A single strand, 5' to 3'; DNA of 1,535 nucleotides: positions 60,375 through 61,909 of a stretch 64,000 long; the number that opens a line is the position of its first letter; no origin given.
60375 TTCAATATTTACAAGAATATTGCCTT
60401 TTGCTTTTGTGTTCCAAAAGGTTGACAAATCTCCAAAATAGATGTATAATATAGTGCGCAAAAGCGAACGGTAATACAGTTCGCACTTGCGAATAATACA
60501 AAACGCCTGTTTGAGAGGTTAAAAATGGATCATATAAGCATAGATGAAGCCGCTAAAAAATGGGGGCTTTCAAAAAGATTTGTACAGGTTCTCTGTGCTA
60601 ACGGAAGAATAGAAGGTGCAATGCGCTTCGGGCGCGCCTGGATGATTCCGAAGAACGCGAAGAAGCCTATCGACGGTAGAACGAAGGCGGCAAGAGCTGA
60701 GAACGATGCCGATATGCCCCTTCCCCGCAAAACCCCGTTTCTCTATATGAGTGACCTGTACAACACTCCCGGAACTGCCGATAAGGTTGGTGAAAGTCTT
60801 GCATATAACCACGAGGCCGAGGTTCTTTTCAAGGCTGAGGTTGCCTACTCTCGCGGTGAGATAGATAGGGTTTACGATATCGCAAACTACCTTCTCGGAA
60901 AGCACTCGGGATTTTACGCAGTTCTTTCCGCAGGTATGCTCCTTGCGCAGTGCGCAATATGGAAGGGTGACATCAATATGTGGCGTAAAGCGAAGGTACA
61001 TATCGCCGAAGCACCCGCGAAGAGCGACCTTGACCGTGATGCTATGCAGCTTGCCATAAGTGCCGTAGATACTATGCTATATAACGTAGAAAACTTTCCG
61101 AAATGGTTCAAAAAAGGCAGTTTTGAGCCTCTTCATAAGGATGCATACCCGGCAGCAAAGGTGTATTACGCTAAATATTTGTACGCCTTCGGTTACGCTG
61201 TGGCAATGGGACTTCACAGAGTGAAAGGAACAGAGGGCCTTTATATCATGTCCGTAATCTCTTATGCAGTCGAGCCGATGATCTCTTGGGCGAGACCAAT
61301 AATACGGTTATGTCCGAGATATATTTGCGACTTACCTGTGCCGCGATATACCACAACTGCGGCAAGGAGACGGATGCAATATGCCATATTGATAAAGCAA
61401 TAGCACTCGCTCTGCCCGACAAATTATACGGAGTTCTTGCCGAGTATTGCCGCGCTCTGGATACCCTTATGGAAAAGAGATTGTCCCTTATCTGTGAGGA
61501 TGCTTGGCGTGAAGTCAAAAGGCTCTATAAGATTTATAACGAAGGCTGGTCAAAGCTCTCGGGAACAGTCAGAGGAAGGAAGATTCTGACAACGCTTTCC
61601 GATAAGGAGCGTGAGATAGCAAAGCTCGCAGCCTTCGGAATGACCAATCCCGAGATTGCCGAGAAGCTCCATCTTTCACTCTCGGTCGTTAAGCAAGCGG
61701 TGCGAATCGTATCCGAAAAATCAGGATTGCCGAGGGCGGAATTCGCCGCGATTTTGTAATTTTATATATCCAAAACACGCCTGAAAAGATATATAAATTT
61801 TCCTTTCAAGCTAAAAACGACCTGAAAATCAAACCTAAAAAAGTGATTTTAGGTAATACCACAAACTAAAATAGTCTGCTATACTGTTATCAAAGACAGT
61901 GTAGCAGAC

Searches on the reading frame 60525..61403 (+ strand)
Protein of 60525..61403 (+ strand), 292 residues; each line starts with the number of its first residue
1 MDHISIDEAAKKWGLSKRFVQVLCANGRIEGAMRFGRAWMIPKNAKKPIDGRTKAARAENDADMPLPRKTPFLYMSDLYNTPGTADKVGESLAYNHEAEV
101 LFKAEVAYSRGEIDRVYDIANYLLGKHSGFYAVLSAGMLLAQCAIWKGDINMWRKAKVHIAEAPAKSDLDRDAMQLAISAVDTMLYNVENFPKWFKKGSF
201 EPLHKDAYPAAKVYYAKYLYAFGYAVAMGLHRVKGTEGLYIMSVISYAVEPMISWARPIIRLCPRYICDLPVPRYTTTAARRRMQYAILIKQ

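Call 91: search_protein_families(library=pfam, proteins=[window:60525-61403:+], max_evalue=0.01)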
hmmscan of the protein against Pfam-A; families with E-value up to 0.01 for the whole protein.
window:60525-61403:+ (292 aa): 2 families
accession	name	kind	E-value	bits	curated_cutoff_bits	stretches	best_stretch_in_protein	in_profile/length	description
PF12728.13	HTH_17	-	8.2e-07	29.6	27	1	5-44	3-41/51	Helix-turn-helix domain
PF20038.5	HTH_59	-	0.0015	18.9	27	1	4-53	8-64/66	Helix-turn-helix domain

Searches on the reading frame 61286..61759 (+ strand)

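Call 91: search_protein_families(library=pfam, proteins=[window:61286-61759:+], max_evalue=0.01)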
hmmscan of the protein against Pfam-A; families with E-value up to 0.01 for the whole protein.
window:61286-61759:+ (157 aa): 6 families
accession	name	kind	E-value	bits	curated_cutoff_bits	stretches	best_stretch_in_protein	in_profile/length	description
PF00196.25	GerE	-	1.7e-06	28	23.5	1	103-136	2-35/57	Bacterial regulatory proteins, luxR family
PF08281.18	Sigma70_r4_2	-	1e-05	25.5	25.7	1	99-139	6-47/54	Sigma-70, region 4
PF13412.12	HTH_24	-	0.00059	19.8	21.9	1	118-140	17-39/48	Winged helix-turn-helix DNA-binding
PF13384.12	HTH_23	-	0.0024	18.1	24.6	1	111-148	10-46/50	Homeodomain-like domain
PF04545.22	Sigma70_r4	-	0.0043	17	24.1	1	101-138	2-40/50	Sigma-70, region 4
PF13936.12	HTH_38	-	0.008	16.3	27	0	104-135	5-37/44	Helix-turn-helix domain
